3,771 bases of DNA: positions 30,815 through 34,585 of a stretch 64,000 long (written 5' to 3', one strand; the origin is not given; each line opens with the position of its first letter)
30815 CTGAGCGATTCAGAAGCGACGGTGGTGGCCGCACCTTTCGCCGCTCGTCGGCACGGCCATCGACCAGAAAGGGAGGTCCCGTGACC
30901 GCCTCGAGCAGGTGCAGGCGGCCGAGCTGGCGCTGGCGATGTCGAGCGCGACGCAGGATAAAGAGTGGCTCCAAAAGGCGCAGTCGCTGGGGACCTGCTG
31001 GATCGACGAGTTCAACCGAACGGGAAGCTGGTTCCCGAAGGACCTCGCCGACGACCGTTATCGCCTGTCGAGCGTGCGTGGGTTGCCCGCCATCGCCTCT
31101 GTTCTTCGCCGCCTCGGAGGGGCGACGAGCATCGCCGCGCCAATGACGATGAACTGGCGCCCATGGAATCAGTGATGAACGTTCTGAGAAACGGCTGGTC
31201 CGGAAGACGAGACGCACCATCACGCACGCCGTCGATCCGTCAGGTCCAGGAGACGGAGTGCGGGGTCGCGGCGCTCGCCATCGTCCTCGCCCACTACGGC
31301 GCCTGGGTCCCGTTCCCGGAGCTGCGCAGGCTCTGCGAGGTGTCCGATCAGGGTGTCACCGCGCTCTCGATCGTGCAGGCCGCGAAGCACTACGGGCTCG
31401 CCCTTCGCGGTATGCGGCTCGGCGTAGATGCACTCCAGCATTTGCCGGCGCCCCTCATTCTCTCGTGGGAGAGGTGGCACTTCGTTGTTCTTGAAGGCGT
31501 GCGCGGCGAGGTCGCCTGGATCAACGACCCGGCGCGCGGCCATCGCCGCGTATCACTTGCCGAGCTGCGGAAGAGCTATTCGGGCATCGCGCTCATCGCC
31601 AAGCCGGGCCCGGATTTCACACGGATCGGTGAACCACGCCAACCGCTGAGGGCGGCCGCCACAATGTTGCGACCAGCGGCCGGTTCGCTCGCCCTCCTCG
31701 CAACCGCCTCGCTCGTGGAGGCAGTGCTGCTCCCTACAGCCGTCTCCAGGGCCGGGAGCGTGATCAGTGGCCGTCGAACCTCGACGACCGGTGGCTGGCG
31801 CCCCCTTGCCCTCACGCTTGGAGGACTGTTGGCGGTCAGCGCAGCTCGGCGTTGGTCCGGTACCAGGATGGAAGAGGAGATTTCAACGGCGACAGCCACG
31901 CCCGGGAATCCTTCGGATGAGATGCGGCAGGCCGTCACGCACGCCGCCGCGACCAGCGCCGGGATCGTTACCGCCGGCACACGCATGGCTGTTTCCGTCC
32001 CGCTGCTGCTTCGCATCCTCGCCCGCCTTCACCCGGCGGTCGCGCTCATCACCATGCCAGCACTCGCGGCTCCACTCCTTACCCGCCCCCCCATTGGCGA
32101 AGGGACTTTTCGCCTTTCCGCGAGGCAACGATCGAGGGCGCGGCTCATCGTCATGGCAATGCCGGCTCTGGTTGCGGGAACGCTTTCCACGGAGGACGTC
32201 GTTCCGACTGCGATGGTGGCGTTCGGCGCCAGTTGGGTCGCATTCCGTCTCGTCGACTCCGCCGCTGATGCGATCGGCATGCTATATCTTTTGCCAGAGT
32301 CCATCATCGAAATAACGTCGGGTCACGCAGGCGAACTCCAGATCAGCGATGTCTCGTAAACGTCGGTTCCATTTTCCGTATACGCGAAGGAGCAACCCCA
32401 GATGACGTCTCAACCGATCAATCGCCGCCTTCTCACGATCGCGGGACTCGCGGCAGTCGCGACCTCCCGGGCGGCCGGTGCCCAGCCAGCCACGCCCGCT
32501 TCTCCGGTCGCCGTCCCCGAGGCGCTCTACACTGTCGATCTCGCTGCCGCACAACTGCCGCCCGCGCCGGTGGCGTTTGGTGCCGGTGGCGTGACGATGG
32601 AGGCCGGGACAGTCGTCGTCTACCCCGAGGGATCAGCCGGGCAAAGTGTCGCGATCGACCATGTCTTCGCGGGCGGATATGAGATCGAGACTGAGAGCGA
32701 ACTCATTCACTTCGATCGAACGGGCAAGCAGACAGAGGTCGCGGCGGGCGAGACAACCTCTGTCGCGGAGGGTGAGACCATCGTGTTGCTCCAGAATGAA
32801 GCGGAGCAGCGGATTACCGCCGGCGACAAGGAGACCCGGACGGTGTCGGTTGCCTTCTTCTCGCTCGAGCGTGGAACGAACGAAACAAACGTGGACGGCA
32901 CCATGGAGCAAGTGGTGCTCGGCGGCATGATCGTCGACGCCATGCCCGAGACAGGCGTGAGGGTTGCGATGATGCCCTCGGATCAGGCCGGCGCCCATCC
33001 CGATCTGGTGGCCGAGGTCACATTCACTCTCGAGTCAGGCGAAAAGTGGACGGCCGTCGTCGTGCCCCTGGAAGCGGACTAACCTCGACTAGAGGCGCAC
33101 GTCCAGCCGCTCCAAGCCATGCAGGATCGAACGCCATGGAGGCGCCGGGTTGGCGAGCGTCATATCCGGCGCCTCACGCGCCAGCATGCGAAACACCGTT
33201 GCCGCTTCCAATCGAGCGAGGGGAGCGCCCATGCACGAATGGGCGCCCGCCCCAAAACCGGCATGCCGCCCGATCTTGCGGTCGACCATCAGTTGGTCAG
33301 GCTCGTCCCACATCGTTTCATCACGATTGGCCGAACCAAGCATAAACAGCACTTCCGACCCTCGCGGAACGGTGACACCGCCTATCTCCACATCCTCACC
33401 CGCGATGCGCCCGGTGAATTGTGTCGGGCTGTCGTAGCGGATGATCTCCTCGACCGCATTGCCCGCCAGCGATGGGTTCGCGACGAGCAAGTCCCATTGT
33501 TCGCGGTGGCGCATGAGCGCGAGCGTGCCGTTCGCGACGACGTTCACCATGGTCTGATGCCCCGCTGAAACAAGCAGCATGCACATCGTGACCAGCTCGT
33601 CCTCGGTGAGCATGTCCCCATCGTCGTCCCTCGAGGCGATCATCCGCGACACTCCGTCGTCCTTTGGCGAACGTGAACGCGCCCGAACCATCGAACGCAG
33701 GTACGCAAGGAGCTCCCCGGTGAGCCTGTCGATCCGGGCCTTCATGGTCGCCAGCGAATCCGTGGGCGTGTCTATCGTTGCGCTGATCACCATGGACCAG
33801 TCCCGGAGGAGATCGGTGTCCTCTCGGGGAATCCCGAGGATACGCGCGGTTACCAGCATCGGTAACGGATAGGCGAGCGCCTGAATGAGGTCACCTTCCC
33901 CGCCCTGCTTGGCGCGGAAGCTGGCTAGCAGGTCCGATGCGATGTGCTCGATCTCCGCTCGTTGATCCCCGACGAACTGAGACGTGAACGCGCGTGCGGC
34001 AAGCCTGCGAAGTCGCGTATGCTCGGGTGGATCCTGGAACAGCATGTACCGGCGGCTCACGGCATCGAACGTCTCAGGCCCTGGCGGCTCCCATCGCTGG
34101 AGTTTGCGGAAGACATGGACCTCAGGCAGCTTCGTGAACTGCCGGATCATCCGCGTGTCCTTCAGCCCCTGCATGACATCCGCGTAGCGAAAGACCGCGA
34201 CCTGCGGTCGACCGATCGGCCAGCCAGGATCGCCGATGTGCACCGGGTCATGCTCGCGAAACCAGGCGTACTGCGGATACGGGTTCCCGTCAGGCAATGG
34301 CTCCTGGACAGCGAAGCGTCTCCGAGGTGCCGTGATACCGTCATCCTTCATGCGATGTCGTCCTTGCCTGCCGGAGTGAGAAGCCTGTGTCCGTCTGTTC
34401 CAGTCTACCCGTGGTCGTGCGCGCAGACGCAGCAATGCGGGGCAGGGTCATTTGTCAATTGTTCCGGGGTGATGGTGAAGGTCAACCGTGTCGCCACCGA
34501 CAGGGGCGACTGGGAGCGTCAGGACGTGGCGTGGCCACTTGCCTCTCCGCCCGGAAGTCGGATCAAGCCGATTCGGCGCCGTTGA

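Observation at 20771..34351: Hybrid RiPP cluster: NHLP precursor with YcaO/SagB azole machinery, a radical SAM enzyme and a LanM-like enzyme in one operon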

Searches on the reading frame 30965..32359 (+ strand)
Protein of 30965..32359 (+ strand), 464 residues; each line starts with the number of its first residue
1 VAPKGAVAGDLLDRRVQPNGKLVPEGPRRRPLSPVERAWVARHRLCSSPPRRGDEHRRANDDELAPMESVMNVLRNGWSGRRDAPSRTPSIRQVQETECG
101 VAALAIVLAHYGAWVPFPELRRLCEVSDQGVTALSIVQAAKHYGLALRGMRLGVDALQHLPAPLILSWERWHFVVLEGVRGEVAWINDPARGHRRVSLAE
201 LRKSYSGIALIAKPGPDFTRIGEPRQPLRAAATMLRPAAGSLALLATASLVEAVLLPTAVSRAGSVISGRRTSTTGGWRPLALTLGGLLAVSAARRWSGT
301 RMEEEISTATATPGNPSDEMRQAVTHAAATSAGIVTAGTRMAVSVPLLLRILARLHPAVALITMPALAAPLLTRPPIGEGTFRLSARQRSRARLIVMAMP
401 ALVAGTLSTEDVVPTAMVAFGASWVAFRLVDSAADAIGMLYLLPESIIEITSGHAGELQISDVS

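Call 4: search_protein_families(library=pfam, proteins=[window:30965-32359:+], max_evalue=0.01)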
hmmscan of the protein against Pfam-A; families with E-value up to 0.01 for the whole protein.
window:30965-32359:+ (464 aa): 1 family
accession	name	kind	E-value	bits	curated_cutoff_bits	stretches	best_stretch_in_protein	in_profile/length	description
PF03412.21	Peptidase_C39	-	3e-31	108.5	22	1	88-215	2-131/133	Peptidase C39 family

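Call 5: search_protein_families(library=ncbifam, proteins=[window:30965-32359:+], max_evalue=0.01)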
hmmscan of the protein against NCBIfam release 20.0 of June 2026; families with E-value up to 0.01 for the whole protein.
window:30965-32359:+ (464 aa): 6 families
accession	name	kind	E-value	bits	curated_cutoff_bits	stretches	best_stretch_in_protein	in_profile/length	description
TIGR03796.1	NHLM_micro_ABC1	equivalog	1.2e-52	179.1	853.3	1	87-253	1-167/710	NHLP family bacteriocin export ABC transporter peptidase/permease/ATPase subunit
TIGR01193.1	bacteriocin_ABC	subfamily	6e-14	51.5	523.85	1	93-250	1-166/708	peptide cleavage/export ABC transporter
NF045998.1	cleave_ABC_plasm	equivalog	2.3e-09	36.1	500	1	93-214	2-130/673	Mbov_0121 family peptidase domain-containing ABC transporter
NF058616.2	C39_FapD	equivalog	4.4e-09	35.9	330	1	125-232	88-200/224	fibril amyloid maturation endopeptidase FapD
TIGR03375.1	type_I_sec_LssB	subfamily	1.8e-05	23.2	693.1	1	102-218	5-124/696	type I secretion system permease/ATPase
TIGR01846.1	type_I_sec_HlyB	subfamily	0.00024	19.5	725.55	1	100-212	1-114/694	type I secretion system permease/ATPase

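Call 43: search_protein_families(library=ncbifam, proteins=[window:31175-32359:+], max_evalue=0.001)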
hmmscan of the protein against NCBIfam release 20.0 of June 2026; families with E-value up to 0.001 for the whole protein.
window:31175-32359:+ (394 aa): 6 families
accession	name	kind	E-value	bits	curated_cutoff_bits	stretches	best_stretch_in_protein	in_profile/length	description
TIGR03796.1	NHLM_micro_ABC1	equivalog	8.3e-53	179.6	853.3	1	17-183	1-167/710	NHLP family bacteriocin export ABC transporter peptidase/permease/ATPase subunit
TIGR01193.1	bacteriocin_ABC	subfamily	4.3e-14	52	523.85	1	23-180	1-166/708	peptide cleavage/export ABC transporter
NF045998.1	cleave_ABC_plasm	equivalog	1.7e-09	36.6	500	1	23-144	2-130/673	Mbov_0121 family peptidase domain-containing ABC transporter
NF058616.2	C39_FapD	equivalog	2.9e-09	36.5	330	1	55-161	88-199/224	fibril amyloid maturation endopeptidase FapD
TIGR03375.1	type_I_sec_LssB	subfamily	1.3e-05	23.7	693.1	1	32-148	5-124/696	type I secretion system permease/ATPase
TIGR01846.1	type_I_sec_HlyB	subfamily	0.00017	20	725.55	1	30-142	1-114/694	type I secretion system permease/ATPase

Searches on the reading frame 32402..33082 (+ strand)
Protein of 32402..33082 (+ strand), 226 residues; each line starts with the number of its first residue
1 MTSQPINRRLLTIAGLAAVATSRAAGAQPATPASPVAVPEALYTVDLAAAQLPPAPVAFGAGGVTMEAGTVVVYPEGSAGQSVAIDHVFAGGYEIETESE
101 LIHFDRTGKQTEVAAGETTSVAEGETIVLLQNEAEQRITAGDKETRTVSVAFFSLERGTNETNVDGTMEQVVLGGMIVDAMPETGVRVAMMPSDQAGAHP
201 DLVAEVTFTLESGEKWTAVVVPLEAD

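Call 37: search_protein_families(library=pfam, proteins=[window:32402-33082:+], max_evalue=0.01)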
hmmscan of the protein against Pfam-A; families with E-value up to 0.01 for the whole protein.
window:32402-33082:+ (226 aa): 0 families

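Call 43: search_protein_families(library=ncbifam, proteins=[window:32402-33082:+], max_evalue=0.001)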
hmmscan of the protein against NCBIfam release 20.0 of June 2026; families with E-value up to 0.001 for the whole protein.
window:32402-33082:+ (226 aa): 0 families

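Call 50: find_homologous_proteins(query=window:32402-33082:+, max_evalue=0.001)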
Query window:32402-33082:+ (226 aa): 6 proteins with E <= 0.001 among 4203 candidates.
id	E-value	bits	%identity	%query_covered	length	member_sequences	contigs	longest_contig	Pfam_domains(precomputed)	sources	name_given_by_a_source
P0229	1.0e-135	468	100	100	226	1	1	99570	-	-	-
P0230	5.3e-105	368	80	100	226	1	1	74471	-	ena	-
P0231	9.8e-105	367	81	100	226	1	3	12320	-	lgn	-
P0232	8.9e-73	263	59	98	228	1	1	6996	-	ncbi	-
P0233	1.1e-66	243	58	99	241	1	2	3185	-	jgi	jgi:hypothetical protein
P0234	2.9e-64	235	57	99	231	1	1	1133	-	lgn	-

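Call 56: predict_structure(alignment_id=A2)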
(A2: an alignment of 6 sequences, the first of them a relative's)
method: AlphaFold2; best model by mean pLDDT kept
length: 226 residues; sequences in the alignment: 6
mean_pLDDT: 74.5   pTM: 0.74
mean pLDDT of the five models: 74.5, 72.9, 68.4, 47.7, 34.6
residues with pLDDT >= 90: 52; 70-90: 117; 50-70: 18; < 50: 39
segments of 3 or more residues with pLDDT < 50: 1-39
pLDDT, mean of each block of 10 residues (from residue 1): 30 31 26 34 83 85 87 76 87 91 88 91 91 84 89 70 81 80 90 80 83 80 79
secondary structure, 60 per line:
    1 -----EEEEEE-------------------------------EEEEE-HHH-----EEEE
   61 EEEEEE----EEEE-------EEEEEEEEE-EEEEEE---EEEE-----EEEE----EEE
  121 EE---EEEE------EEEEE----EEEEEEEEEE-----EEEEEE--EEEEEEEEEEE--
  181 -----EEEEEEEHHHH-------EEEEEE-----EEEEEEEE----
elements in order: E6-11 E43-47 E57-66 E71-74 E82-90 E92-97 E101-104 E110-113 E118-122 E126-129 E136-140 E145-154 E160-165 E168-178 E186-192 H193-196 E204-209 E215-222

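Call 59: fold_search(model_id=the predicted structure, library=pdb)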
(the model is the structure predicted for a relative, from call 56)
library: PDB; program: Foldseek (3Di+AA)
matches with E <= 10: 1800; with E <= 0.001: 0
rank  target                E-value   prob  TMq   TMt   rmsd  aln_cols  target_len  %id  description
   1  5flh_A                1.2e-03  0.98  0.24  0.27  16.0       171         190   10  Free state of Ni-quercetinase (released 2016-06-01)
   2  5flh_B                1.6e-03  1.00  0.25  0.30  10.5       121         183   13  Free state of Ni-quercetinase (released 2016-06-01)
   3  3mpb_A                1.7e-03  1.00  0.34  0.34   6.4       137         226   12  Z5688 from E. coli O157:H7 bound to fructose (released 2010-07-21)
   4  5uqp_B                2.0e-03  1.00  0.21  0.40  10.7       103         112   17  The crystal structure of cupin protein from Rhodococcus jostii RHA1 (released 2017-02-22)
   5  3mpb_B                2.5e-03  1.00  0.34  0.34   7.4       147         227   10  Z5688 from E. coli O157:H7 bound to fructose (released 2010-07-21)
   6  5onn                  2.7e-03  1.00  0.23  0.35   9.4       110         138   15  Crystal Structure of Ectoine Synthase from P. lautus (released 2018-08-22)
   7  3kmh_A                2.9e-03  1.00  0.34  0.35   7.2       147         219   10  Crystal Structure of a Novel Sugar Isomerase from E. coli O157:H7 (released 2010-07-21)
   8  6o2d_A                3.1e-03  1.00  0.22  0.35  11.1       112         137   15  Schizosaccharomyces pombe Cnp3 Cupin Domain (released 2019-08-21)
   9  4rd7                  3.2e-03  0.94  0.21  0.36  14.1       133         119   14  The crystal structure of a Cupin 2 conserved barrel domain protein from Salinispora arenicola CNS-205 (released 2014-10-01)
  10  4axo_B                3.4e-03  0.98  0.20  0.32  11.7       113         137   18  Structure of the Clostridium difficile EutQ protein (released 2012-06-27)
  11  5flj_A                3.6e-03  0.94  0.20  0.24  12.0       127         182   12  enzyme-substrate-dioxygen complex of Ni-quercetinase (released 2016-06-01)
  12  6o2d_B                3.8e-03  0.99  0.22  0.33  11.1       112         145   15  Schizosaccharomyces pombe Cnp3 Cupin Domain (released 2019-08-21)
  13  6wpx_A                3.8e-03  0.41  0.19  0.12  17.9       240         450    8  Crystal structure of Bacillus licheniformis lipase BlEst2 in propetide form (released 2021-06-09)
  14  5wpw_B                4.0e-03  1.00  0.28  0.18   7.3       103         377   12  Crystal structure of coconut allergen cocosin (released 2017-10-25)
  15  2et7                  4.0e-03  0.91  0.19  0.21  12.5       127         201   20  Structural and spectroscopic insights into the mechanism of oxalate oxidase (released 2005-11-22)
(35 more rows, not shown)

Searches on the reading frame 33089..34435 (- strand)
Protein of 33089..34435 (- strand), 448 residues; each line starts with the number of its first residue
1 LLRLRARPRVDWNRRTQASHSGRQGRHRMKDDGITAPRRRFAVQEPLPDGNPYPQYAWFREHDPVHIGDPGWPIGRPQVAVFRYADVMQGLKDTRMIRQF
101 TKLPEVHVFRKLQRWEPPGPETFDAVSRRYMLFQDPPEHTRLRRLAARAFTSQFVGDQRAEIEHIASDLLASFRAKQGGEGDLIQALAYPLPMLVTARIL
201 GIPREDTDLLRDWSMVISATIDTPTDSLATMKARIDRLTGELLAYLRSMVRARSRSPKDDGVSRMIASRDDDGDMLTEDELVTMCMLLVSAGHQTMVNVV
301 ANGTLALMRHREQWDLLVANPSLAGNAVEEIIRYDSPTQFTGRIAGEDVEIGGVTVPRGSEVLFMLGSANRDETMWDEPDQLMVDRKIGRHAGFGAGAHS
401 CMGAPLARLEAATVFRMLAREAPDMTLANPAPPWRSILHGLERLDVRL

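Call 37: search_protein_families(library=pfam, proteins=[window:33089-34435:-], max_evalue=0.01)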
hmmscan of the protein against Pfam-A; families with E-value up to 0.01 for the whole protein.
window:33089-34435:- (448 aa): 1 family
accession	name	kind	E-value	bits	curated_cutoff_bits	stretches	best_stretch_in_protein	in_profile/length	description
PF00067.27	p450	-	7.9e-25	88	22.8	1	121-415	76-425/462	Cytochrome P450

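Call 43: search_protein_families(library=ncbifam, proteins=[window:33089-34435:-], max_evalue=0.001)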
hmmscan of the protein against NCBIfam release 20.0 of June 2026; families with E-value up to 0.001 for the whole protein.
window:33089-34435:- (448 aa): 10 families
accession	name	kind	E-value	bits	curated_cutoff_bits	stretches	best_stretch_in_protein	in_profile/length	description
TIGR04458.1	CYP450_TxtE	equivalog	6e-55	186.5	500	1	50-435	11-387/403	4-nitrotryptophan synthase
NF041177.1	Cyp119_Thmprot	equivalog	9.7e-52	175.9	680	1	53-447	2-365/368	cytochrome P450 Cyp119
TIGR04515.1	P450_rel_GT_act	subfamily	1.9e-44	152.6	343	1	133-431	94-368/386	P450-derived glycosyltransferase activator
NF045816.1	PentlenlactSyn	equivalog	1.5e-41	142.4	700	1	136-432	88-376/396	pentalenolactone synthase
TIGR04538.1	P450_cycloAA_1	subfamily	5.7e-38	130.8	500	1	137-427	75-371/395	cytochrome P450, cyclodipeptide synthase-associated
NF041802.1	P450_SolI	exception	7.7e-33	113.6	850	1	132-446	110-420/424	solanimycin biosynthesis cytochrome P450 SolI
NF050147.1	aminopyruv_ApyO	equivalog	1.1e-18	67.1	525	1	137-429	86-399/444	RiPP biosynthesis cytochrome P450 ApyO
NF045812.1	PentlenOxigase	equivalog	1.1e-12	47.5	800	1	313-415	292-402/444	pentalenene oxygenase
NF051859.1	AlbFlvMonOxTrpSyn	equivalog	4.9e-05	22.1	700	0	233-318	217-297/457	bifunctional albaflavenone monooxygenase/terpene synthase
NF053744.1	FAProxCypCBc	equivalog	0.00016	20.4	600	1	239-386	190-338/416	CYP152 family fatty-acid peroxygenase CypC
